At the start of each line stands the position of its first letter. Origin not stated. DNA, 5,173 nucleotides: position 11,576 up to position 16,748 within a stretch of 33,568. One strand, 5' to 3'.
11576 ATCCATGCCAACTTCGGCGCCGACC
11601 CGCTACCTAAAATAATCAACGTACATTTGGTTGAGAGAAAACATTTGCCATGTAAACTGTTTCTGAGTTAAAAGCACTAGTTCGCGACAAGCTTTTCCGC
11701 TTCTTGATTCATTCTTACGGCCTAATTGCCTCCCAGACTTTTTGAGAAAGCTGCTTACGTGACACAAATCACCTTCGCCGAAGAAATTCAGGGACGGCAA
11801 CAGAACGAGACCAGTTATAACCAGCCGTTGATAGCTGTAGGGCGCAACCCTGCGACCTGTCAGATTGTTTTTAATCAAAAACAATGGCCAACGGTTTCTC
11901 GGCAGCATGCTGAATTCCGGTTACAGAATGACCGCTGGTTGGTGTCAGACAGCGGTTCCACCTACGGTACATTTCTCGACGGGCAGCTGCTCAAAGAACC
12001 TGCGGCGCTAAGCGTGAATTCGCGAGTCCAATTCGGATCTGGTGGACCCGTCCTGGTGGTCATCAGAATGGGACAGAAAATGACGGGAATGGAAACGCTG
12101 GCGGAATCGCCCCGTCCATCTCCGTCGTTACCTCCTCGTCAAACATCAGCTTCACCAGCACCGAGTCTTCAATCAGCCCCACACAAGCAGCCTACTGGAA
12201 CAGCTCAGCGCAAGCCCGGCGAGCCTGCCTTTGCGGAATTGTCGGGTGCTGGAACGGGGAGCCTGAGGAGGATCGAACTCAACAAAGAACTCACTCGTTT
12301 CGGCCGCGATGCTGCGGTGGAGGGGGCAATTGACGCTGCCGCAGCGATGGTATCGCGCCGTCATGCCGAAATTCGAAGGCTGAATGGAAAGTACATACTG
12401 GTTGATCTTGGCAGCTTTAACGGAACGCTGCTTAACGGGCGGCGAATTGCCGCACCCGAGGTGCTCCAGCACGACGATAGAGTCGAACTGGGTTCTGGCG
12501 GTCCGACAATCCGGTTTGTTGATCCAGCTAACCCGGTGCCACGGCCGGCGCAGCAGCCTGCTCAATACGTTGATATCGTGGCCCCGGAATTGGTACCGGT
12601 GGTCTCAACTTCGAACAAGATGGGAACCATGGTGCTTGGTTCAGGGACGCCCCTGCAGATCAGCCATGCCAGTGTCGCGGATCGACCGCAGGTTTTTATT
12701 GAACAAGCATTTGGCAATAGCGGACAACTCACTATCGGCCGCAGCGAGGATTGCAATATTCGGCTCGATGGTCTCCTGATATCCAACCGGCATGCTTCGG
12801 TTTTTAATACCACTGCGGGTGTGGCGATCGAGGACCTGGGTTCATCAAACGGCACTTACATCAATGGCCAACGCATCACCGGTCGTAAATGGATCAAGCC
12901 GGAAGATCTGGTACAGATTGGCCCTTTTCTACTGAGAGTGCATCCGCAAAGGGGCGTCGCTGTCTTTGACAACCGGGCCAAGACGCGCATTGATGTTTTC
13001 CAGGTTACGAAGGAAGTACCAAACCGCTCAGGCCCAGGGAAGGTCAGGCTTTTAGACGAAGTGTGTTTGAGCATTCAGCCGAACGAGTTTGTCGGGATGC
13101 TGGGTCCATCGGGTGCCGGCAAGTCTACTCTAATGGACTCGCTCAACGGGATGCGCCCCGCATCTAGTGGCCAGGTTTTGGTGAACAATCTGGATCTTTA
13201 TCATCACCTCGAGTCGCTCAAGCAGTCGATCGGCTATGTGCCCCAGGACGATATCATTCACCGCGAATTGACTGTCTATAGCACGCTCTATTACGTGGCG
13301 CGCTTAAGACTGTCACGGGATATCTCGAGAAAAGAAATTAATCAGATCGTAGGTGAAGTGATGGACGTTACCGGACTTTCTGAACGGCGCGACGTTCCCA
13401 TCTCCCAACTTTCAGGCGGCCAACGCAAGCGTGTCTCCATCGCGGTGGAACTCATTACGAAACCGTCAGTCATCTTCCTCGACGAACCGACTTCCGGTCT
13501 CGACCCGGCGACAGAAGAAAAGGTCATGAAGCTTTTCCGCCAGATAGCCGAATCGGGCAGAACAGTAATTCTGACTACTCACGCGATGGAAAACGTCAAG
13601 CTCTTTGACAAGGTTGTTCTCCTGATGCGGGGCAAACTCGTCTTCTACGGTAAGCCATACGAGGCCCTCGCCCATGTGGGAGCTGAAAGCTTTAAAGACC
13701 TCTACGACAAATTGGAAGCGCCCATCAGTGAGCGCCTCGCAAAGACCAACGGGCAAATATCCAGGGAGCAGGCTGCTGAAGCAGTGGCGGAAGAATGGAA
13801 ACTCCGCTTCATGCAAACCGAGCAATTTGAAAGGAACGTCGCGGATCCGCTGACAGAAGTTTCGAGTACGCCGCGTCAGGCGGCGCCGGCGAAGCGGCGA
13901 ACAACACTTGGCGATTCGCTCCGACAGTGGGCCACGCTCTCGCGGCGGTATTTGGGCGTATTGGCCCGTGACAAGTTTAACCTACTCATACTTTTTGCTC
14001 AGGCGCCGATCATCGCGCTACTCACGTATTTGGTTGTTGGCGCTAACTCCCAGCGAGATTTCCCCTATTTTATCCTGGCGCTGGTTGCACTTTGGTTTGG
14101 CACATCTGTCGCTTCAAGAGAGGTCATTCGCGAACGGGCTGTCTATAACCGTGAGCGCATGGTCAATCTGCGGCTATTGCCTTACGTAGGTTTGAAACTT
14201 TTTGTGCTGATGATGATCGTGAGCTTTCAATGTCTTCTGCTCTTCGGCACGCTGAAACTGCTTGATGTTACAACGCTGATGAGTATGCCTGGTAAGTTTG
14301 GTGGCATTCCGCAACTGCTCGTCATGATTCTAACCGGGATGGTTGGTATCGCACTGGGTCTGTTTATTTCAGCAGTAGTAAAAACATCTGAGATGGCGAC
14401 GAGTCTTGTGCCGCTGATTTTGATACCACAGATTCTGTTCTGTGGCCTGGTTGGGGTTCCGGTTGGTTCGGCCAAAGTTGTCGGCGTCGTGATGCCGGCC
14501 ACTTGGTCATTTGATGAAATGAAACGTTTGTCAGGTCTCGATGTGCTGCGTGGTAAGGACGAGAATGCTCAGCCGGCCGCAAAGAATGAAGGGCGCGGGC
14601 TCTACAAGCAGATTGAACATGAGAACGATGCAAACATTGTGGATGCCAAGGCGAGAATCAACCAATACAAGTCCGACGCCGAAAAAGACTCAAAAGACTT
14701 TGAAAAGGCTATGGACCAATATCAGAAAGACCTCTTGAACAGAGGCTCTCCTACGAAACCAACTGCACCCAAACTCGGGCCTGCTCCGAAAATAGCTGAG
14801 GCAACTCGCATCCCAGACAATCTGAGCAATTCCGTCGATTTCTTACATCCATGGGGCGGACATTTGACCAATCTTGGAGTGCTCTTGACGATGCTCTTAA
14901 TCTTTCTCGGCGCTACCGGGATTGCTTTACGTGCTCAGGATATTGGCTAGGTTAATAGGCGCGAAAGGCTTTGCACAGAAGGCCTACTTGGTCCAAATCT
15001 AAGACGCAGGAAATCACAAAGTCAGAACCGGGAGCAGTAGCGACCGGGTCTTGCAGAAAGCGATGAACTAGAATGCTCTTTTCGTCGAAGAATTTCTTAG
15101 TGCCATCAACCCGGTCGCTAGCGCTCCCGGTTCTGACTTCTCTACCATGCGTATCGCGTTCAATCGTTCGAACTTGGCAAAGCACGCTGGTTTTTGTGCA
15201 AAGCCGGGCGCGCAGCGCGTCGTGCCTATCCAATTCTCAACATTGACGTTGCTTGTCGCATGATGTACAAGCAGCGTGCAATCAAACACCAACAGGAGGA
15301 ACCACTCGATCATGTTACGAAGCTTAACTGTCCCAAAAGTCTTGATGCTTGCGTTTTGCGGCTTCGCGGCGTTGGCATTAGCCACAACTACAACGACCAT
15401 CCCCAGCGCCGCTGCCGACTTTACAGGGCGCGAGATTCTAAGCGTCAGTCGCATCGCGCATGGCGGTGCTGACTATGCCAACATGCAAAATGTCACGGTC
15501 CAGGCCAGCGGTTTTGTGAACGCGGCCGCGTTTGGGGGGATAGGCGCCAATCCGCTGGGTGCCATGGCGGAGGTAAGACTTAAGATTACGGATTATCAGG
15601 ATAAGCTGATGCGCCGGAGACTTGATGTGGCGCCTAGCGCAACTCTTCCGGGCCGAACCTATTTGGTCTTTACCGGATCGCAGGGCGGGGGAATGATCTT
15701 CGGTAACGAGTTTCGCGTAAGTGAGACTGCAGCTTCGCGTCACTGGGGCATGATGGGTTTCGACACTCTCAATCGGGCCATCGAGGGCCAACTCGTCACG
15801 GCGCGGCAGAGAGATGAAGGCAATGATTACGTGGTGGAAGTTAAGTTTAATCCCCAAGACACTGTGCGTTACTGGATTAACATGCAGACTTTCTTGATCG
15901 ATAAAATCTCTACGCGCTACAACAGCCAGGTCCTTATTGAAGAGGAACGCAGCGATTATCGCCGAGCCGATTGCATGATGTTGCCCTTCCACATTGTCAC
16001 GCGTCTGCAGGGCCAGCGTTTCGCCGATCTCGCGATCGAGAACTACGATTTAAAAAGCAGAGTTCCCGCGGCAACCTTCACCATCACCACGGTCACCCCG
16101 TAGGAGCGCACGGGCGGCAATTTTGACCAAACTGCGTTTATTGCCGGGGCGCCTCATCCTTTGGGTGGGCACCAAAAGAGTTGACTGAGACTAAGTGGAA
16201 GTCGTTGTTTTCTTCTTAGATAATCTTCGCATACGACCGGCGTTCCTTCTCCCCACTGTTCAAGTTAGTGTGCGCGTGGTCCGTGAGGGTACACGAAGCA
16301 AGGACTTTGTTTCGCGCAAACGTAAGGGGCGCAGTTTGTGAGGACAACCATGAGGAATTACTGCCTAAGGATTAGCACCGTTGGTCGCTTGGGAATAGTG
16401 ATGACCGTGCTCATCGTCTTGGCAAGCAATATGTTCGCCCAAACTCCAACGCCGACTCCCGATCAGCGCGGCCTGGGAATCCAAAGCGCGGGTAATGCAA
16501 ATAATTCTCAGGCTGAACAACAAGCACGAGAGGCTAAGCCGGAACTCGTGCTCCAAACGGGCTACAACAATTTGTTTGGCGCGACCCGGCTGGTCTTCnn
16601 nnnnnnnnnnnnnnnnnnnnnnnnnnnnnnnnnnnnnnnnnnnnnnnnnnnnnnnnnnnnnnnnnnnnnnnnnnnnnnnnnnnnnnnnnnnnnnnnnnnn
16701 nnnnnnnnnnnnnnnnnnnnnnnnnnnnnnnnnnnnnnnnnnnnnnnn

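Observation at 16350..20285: Signal-peptide-bearing double WD40 propeller fused to a C-terminal caspase-like protease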

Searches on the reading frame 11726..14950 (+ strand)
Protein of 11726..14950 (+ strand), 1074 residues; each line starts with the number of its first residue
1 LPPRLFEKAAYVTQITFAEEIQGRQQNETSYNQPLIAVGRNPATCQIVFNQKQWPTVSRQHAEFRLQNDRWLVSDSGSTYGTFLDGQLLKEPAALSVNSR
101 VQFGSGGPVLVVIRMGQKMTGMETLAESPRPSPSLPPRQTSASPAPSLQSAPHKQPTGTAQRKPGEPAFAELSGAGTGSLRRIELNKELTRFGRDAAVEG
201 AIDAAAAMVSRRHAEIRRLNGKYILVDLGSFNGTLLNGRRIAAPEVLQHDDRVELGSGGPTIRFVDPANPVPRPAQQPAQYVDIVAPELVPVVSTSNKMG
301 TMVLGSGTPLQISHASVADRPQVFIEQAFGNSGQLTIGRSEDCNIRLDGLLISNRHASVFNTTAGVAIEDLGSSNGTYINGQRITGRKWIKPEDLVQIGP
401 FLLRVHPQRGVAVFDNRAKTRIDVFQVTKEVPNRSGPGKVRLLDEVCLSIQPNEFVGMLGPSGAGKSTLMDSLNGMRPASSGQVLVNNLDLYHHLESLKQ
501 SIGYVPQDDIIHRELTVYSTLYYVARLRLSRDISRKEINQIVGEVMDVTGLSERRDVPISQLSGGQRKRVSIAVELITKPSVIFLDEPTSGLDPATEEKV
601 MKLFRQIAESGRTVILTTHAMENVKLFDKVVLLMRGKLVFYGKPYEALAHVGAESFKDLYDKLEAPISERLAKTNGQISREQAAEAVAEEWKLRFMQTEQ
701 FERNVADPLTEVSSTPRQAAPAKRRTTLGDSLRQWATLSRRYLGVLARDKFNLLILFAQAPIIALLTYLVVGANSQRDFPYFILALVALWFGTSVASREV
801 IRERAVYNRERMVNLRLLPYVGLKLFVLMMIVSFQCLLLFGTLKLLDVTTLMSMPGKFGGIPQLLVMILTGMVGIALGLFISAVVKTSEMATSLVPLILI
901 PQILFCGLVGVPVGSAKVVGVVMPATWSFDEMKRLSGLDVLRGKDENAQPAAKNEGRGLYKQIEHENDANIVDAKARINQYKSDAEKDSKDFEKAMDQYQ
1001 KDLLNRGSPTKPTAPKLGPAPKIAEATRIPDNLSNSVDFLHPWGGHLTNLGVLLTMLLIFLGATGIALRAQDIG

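Call 3: search_protein_families(library=pfam, proteins=[window:11726-14950:+], max_evalue=0.01)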
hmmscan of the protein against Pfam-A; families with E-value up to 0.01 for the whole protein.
window:11726-14950:+ (1074 aa): 9 families
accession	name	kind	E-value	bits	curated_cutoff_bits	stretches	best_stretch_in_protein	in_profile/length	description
PF00498.31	FHA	-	2.9e-53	178.6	20.7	3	336-399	2-67/67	FHA domain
PF00005.33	ABC_tran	-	6.6e-30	104.9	25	1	443-590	1-137/137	ABC transporter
PF16697.10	Yop-YscD_cpl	-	4.3e-29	101.1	33.2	3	332-408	16-93/94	Inner membrane component of T3SS, cytoplasmic domain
PF01061.29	ABC2_membrane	-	4.9e-15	56.1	26.9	1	734-909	2-180/211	ABC-2 type transporter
PF13304.12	AAA_21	-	3.2e-14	54.2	27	1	552-619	228-298/304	AAA domain, putative AbiEii toxin, Type IV TA system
PF12698.13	ABC2_membrane_3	-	3e-13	50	31.6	1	774-936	158-319/347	ABC-2 family transporter protein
PF02463.25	SMC_N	-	3.4e-08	33.6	40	1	454-631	25-209/220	RecF/RecN/SMC N terminal domain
PF13555.12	AAA_29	-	0.00024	21.2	27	1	446-473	15-42/61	P-loop containing region of AAA domain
PF12679.13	ABC2_membrane_2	-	0.0062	16.3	27.2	0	832-979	122-236/283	ABC-2 family transporter protein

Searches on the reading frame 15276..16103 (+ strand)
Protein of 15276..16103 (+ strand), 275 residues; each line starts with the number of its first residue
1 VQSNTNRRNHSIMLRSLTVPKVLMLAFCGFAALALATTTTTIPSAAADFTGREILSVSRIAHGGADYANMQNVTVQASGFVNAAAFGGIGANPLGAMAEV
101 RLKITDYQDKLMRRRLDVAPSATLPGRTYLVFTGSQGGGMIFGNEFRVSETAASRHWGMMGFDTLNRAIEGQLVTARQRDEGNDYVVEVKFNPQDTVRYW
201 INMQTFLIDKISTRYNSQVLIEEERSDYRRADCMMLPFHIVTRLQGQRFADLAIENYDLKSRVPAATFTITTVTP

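Call 3: search_protein_families(library=pfam, proteins=[window:15276-16103:+], max_evalue=0.01)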
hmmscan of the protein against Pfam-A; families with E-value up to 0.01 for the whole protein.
window:15276-16103:+ (275 aa): 0 families

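Call 4: search_protein_families(library=ncbifam, proteins=[window:15276-16103:+], max_evalue=0.01)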
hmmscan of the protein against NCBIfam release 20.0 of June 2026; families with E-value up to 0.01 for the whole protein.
window:15276-16103:+ (275 aa): 0 families

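Call 52: search_protein_families(library=padloc, proteins=[window:15276-16103:+], max_evalue=0.01)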
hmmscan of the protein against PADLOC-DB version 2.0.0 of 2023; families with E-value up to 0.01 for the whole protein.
window:15276-16103:+ (275 aa): 0 families

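Call 56: search_solved_structures(query=window:15312-16103:+, max_evalue=10)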
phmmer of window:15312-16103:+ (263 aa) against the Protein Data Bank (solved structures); distinct sequences matched with E-value up to 10: 2.
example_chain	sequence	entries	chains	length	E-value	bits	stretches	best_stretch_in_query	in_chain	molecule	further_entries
6xym_A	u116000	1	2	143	0.67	12.7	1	122-189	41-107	Nbe-LBM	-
6ntv_A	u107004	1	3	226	0.95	12.2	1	35-110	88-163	RNA polymerase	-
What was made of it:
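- It has no LolA or any other family match (calls 3, 4, 56).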

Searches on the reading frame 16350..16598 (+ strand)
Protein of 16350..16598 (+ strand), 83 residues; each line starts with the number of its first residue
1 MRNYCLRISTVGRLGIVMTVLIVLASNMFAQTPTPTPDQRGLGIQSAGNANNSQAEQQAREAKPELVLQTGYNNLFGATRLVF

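Call 6: search_protein_families(library=pfam, proteins=[window:16350-16598:+], max_evalue=1)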
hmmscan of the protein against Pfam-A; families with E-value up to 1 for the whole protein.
seq(83 aa): 1 family
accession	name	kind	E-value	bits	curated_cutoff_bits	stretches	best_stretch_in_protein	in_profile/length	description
PF02950.22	Conotoxin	-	0.14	13.5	25.1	1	13-61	2-49/75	Conotoxin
